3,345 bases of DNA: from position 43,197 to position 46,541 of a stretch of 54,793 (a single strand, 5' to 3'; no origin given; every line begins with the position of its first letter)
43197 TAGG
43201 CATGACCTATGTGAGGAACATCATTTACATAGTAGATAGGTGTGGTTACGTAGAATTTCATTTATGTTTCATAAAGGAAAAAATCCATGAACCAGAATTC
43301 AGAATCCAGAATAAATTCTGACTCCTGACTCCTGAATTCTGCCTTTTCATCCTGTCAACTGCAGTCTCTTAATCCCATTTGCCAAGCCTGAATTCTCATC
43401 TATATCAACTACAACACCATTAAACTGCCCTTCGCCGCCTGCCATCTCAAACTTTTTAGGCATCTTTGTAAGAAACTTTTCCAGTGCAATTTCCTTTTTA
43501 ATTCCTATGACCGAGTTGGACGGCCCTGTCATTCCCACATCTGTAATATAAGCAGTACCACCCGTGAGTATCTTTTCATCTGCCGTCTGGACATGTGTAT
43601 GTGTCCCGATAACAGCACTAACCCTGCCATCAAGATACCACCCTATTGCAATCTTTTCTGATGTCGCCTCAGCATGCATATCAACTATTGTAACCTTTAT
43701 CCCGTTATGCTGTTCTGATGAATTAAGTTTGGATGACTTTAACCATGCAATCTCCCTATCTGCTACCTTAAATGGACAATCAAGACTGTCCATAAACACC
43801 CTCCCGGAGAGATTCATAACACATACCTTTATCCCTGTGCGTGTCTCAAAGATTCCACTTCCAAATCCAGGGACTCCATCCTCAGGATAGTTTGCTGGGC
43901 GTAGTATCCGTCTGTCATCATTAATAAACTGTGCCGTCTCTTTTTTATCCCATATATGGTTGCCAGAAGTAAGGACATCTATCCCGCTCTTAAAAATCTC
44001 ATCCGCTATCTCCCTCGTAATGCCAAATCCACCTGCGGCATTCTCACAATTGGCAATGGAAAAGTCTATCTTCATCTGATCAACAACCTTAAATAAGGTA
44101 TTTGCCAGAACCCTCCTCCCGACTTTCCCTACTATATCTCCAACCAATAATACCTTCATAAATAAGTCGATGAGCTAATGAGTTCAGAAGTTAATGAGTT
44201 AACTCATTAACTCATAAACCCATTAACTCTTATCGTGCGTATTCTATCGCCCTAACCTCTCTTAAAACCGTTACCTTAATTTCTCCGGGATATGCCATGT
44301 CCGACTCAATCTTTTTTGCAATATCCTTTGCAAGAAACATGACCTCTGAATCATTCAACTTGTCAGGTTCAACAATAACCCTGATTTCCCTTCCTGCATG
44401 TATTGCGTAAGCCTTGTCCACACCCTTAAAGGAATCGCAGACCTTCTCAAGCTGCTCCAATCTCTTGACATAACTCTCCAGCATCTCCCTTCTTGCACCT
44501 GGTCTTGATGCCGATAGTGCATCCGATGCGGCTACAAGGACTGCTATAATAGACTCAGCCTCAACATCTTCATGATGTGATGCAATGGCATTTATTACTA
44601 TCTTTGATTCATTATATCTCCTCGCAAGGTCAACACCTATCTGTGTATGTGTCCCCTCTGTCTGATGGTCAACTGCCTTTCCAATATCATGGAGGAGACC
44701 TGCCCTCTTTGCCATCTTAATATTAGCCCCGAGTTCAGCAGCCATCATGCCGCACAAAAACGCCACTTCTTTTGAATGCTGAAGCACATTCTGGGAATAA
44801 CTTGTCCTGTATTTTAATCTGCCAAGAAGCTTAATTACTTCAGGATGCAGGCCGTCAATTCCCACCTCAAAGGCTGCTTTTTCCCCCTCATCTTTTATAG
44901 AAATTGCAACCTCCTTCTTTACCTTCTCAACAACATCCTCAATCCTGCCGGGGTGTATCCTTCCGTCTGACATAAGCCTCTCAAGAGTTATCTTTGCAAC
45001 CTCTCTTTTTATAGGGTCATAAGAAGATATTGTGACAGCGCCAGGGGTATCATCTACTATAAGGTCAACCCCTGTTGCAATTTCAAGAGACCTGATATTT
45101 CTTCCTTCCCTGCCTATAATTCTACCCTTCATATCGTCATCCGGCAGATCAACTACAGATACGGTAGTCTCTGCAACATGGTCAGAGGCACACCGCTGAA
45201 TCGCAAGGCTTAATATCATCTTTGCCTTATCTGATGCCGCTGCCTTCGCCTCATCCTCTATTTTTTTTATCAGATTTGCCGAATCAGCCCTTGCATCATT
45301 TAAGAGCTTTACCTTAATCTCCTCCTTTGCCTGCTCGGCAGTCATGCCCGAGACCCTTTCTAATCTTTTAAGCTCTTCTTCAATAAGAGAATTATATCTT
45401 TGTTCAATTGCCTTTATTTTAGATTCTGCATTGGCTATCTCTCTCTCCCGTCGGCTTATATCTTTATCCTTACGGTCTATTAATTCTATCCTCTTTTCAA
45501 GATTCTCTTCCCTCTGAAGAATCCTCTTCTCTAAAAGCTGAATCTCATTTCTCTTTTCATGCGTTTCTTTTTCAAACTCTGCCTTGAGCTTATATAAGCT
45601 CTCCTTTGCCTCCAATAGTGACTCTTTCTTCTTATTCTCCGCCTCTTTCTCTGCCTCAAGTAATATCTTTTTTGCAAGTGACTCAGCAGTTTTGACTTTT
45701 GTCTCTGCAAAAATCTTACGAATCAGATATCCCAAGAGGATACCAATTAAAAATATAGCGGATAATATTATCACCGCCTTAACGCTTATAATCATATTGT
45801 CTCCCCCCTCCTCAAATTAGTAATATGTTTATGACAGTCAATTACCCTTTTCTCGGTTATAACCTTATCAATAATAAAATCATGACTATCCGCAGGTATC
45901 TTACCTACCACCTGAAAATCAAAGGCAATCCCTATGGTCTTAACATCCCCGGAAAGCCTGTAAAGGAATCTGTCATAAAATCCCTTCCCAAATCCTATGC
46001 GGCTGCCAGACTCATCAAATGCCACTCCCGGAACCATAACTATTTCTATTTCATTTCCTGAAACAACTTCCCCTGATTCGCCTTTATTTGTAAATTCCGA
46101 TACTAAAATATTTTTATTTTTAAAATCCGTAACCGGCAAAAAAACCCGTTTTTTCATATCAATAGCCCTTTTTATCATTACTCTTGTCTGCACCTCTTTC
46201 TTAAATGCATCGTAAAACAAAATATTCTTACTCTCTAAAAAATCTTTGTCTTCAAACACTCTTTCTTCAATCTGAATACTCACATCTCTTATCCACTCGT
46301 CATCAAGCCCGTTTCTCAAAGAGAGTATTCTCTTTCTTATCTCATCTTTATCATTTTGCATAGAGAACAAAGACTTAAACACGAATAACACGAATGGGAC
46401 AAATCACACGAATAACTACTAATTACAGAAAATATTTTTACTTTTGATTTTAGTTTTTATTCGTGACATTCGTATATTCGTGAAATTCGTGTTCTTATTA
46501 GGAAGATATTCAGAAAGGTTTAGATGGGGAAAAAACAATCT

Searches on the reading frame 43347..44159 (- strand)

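Call 43: search_protein_families(library=ncbifam, proteins=[window:43347-44159:-], max_evalue=0.00001)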
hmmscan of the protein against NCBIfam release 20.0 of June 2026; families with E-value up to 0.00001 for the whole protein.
window:43347-44159:- (270 aa): 1 family
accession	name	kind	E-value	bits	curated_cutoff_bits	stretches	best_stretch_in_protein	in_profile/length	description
TIGR00282.1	TIGR00282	hypoth_equivalog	1.1e-79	267.6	254.15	1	1-267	1-257/266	TIGR00282 family metallophosphoesterase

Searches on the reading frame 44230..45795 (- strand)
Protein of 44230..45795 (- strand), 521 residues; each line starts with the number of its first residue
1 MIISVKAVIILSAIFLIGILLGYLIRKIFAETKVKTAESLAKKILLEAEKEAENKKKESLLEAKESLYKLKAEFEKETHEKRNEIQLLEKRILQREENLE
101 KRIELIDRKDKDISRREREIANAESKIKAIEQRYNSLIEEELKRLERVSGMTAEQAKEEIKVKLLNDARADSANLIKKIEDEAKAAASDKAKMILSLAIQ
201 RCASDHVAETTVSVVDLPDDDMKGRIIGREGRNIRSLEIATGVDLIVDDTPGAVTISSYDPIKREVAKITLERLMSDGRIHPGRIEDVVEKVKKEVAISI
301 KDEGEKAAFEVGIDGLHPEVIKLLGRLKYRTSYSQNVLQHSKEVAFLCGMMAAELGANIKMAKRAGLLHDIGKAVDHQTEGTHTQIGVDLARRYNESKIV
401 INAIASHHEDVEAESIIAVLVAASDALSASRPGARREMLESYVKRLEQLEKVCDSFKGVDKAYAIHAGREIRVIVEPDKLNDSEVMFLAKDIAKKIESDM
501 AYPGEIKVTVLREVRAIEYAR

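Call 43: search_protein_families(library=ncbifam, proteins=[window:44230-45795:-], max_evalue=0.00001)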
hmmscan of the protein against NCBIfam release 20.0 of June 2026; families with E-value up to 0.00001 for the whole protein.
window:44230-45795:- (521 aa): 7 families
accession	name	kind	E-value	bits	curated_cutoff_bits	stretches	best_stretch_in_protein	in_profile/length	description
TIGR03319.1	RNase_Y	equivalog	9.6e-224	743.6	454.35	1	9-521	2-514/514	ribonuclease Y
NF009345.0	PRK12705.1-2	equivalog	3.1e-182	606.7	904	1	9-521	4-509/509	hypothetical protein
NF000997.0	PRK00106.1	equivalog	7.7e-169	562.6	937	1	36-521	50-535/535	ribonuclease Y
NF009344.0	PRK12705.1-1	equivalog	2.8e-161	538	831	1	39-521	90-572/572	hypothetical protein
NF009347.0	PRK12705.1-4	equivalog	1.3e-79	268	579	1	109-515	52-464/473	hypothetical protein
TIGR00277.1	HDIG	domain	1.2e-23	82.8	27.6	1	333-410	1-84/84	HDIG domain-containing metalloprotein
NF009346.0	PRK12705.1-3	equivalog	1e-21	77.3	545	1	253-456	216-418/493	hypothetical protein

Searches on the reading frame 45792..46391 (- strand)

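Call 43: search_protein_families(library=ncbifam, proteins=[window:45792-46391:-], max_evalue=0.00001)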
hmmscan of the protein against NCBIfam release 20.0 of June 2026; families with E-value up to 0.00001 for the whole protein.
window:45792-46391:- (199 aa): 2 families
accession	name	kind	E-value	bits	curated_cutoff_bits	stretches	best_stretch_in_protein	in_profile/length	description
TIGR02727.1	MTHFS_bact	equivalog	2.7e-39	135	84.9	1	15-180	1-182/182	5-formyltetrahydrofolate cyclo-ligase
NF007661.0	PRK10333.1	equivalog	5.8e-19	68.6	343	1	11-183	7-195/198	5-formyltetrahydrofolate cyclo-ligase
